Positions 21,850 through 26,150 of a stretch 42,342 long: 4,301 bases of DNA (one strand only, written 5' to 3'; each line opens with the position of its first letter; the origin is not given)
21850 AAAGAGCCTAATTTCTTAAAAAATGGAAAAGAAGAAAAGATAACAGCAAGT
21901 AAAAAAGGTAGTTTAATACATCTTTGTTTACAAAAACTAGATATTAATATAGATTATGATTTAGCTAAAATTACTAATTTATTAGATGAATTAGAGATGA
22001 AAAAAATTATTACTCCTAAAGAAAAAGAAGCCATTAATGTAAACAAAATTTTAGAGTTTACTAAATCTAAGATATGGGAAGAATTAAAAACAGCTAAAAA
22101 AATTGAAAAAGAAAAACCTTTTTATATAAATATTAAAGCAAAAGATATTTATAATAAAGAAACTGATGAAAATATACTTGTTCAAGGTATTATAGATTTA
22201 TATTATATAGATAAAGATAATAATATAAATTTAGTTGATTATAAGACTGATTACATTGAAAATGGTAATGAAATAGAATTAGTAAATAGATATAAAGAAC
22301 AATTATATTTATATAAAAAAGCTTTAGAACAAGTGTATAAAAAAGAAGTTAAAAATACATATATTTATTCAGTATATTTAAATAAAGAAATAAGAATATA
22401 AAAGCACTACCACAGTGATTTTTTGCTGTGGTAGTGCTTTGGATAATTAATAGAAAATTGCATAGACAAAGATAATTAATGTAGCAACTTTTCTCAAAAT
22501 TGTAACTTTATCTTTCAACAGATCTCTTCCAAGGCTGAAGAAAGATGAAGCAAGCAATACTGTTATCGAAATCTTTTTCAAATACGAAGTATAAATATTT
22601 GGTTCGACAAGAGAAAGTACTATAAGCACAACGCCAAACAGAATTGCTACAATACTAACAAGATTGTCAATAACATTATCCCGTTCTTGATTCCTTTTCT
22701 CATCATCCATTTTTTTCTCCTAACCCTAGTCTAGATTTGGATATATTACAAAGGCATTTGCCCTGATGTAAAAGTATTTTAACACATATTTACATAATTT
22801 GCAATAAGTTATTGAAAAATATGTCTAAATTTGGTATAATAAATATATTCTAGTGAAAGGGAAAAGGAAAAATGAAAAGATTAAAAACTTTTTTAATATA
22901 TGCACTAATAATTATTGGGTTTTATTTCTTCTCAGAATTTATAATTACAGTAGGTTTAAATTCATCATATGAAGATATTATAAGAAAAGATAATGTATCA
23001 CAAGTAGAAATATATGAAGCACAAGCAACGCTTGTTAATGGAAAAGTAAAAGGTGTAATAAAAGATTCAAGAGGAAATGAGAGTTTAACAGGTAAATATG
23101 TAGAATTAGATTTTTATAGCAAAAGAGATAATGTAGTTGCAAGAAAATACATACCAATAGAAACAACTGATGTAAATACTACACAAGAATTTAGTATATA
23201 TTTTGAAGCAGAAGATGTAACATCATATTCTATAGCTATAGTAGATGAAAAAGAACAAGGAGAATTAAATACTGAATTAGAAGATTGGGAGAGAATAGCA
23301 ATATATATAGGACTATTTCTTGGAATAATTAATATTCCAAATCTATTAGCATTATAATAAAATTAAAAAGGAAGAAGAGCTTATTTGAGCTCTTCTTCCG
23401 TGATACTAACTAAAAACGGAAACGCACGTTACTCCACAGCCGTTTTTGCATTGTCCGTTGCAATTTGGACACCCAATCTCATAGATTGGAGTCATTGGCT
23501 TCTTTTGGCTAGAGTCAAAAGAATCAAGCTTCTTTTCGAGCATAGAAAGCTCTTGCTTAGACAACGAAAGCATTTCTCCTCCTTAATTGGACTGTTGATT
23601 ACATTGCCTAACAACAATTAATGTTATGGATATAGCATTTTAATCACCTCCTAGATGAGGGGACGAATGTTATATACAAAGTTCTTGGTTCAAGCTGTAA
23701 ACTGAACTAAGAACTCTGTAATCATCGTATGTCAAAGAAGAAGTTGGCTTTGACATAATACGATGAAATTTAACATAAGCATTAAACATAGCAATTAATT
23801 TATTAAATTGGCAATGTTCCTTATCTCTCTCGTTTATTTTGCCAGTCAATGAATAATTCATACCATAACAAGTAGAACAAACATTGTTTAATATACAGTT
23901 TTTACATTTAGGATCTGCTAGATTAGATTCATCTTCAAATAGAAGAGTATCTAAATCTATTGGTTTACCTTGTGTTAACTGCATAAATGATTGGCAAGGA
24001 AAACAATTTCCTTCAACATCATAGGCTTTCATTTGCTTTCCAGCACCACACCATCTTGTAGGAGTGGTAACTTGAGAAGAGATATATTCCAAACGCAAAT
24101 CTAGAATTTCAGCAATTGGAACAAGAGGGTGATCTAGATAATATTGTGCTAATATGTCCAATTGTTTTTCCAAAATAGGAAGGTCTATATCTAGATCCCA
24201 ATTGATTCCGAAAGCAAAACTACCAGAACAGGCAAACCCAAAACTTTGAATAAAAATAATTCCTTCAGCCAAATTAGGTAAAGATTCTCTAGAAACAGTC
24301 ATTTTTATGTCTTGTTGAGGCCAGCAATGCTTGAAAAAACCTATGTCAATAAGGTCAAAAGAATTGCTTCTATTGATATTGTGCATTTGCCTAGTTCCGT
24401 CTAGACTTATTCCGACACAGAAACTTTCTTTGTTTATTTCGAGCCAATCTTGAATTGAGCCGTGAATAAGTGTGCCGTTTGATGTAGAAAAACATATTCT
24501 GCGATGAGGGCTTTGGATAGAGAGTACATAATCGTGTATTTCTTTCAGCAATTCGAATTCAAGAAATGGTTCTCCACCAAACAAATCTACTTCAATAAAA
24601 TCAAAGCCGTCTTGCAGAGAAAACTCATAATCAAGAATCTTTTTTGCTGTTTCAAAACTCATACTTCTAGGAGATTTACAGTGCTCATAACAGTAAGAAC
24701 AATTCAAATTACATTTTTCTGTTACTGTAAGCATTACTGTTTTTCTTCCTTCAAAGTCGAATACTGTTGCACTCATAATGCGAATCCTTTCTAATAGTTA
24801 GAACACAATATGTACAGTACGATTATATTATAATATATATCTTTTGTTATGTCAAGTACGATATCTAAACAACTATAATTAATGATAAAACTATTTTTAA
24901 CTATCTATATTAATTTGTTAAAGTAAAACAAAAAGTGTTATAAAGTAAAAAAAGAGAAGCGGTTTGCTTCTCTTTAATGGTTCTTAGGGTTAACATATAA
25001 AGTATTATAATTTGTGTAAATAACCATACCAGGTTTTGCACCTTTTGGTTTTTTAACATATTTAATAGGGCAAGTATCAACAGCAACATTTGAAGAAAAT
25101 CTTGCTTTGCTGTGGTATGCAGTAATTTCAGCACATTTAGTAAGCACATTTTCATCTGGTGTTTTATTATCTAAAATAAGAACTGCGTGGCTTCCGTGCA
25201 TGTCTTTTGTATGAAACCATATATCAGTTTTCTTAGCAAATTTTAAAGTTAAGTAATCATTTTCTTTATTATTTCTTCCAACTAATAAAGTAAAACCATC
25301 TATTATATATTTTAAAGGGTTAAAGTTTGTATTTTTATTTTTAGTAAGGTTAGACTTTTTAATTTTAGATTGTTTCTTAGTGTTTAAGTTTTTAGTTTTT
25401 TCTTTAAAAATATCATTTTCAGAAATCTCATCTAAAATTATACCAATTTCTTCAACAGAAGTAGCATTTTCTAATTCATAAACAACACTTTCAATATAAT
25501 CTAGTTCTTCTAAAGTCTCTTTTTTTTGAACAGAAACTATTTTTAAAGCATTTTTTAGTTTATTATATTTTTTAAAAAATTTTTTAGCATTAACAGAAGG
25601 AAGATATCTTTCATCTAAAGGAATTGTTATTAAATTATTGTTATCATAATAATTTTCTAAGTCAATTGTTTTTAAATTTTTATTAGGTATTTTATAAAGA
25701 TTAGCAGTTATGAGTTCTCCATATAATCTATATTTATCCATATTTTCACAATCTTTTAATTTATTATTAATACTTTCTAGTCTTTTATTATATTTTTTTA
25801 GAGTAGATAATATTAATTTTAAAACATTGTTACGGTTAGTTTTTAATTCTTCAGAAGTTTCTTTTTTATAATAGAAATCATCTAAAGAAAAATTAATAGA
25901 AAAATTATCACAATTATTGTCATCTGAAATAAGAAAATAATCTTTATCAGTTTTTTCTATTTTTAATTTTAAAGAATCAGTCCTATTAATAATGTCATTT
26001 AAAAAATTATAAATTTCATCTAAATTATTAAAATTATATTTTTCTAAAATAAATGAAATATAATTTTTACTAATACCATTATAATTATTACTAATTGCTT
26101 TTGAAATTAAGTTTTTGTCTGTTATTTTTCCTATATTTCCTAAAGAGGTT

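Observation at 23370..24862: Minimal self-contained rSAM/SPASM plus peptide cassette that looks like an inserted island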

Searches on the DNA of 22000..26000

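Call 48: search_rna_families(source=window, start=22000, end=26000, threshold=evalue, max_evalue=1)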
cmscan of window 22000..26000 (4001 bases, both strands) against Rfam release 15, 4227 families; matches with E-value up to 1: 3.
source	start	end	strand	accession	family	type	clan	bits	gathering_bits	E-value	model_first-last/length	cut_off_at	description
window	24920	24981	-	RF00558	L20_leader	Cis-reg; leader;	-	20.7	58.7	0.93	1-127/127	no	Ribosomal protein L20 leader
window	24944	25017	+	RF00371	sroE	Gene; sRNA;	-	19.2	51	0.56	1-92/92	no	sroE RNA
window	23675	23720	-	RF00637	mir-276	Gene; miRNA;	-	18.9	62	0.44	24-69/90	no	mir-276 microRNA precursor family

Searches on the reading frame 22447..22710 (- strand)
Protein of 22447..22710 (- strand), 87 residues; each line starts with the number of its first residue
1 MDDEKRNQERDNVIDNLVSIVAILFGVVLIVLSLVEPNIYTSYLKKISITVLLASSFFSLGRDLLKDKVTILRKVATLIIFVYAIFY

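Call 4: search_protein_families(library=ncbifam, proteins=[window:22447-22710:-], max_evalue=1)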
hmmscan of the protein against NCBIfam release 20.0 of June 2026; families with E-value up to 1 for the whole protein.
window:22447-22710:- (87 aa): 1 family
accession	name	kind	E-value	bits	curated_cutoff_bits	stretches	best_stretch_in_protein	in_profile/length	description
NF010513.0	PRK13922.12-3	equivalog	0.15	11.4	380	1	17-47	24-54/305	rod shape-determining protein MreC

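Call 5: search_protein_families(library=pfam, proteins=[window:22447-22710:-], max_evalue=1)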
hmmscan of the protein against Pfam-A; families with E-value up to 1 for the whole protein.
window:22447-22710:- (87 aa): 0 families

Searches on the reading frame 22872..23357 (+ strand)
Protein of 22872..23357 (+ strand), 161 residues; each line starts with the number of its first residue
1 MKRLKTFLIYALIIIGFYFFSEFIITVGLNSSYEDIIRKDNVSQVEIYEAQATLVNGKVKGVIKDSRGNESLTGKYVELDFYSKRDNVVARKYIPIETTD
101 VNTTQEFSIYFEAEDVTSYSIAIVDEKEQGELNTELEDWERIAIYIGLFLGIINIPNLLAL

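Call 4: search_protein_families(library=ncbifam, proteins=[window:22872-23357:+], max_evalue=1)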
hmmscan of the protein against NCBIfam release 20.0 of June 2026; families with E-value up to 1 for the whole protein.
window:22872-23357:+ (161 aa): 0 families

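Call 5: search_protein_families(library=pfam, proteins=[window:22872-23357:+], max_evalue=1)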
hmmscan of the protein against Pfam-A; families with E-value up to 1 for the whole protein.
window:22872-23357:+ (161 aa): 0 families
